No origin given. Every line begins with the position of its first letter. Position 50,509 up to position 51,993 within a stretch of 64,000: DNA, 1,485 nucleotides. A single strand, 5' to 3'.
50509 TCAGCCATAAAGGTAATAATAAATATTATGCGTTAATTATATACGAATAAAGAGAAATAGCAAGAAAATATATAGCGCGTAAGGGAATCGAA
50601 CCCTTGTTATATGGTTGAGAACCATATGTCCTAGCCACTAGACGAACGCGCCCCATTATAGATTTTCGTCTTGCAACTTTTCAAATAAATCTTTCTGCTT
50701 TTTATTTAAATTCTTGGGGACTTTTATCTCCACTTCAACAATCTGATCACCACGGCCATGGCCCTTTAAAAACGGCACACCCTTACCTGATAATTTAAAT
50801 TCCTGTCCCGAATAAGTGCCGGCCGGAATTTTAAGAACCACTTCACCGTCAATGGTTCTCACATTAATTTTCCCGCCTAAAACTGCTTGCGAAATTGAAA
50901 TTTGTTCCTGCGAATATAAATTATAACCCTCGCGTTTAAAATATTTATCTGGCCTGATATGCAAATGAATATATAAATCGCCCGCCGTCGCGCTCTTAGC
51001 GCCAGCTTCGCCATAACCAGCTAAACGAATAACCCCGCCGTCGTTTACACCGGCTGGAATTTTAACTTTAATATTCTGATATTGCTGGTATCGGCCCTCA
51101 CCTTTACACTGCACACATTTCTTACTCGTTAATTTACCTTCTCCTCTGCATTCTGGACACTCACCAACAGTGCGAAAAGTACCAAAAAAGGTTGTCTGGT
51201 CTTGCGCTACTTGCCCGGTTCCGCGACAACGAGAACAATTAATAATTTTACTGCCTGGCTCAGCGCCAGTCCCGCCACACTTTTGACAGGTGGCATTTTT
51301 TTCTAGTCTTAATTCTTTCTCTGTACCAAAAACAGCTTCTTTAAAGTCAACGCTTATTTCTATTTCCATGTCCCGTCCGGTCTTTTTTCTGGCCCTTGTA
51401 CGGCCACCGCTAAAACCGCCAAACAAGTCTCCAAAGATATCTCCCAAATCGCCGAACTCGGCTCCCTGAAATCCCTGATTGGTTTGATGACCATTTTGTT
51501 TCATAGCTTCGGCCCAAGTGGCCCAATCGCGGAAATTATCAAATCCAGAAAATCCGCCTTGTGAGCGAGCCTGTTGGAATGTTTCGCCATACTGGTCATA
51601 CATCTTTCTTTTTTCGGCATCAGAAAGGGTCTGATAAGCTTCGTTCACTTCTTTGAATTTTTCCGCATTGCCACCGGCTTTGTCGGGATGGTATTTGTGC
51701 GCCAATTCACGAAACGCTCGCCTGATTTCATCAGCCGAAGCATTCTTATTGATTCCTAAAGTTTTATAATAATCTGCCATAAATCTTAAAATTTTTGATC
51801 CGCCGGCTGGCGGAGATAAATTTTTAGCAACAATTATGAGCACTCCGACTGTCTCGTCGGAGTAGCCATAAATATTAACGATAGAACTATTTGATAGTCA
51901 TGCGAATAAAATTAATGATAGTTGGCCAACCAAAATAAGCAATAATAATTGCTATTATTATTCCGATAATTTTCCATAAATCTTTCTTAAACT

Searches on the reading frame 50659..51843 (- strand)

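Call 52: search_protein_families(library=pfam, proteins=[window:50659-51843:-], max_evalue=0.00001)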
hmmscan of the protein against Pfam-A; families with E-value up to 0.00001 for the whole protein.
window:50659-51843:- (395 aa): 3 families
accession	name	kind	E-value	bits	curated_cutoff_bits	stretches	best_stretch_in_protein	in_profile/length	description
PF01556.23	DnaJ_C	-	9.9e-48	162.5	26.6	1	159-376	1-152/152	DnaJ C terminal domain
PF00226.36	DnaJ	-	3.3e-24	85.2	27.8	1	24-83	1-63/63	DnaJ domain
PF00684.25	DnaJ_CXXCXGXG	-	1.1e-14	54.9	32.7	1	186-250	1-65/65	DnaJ central domain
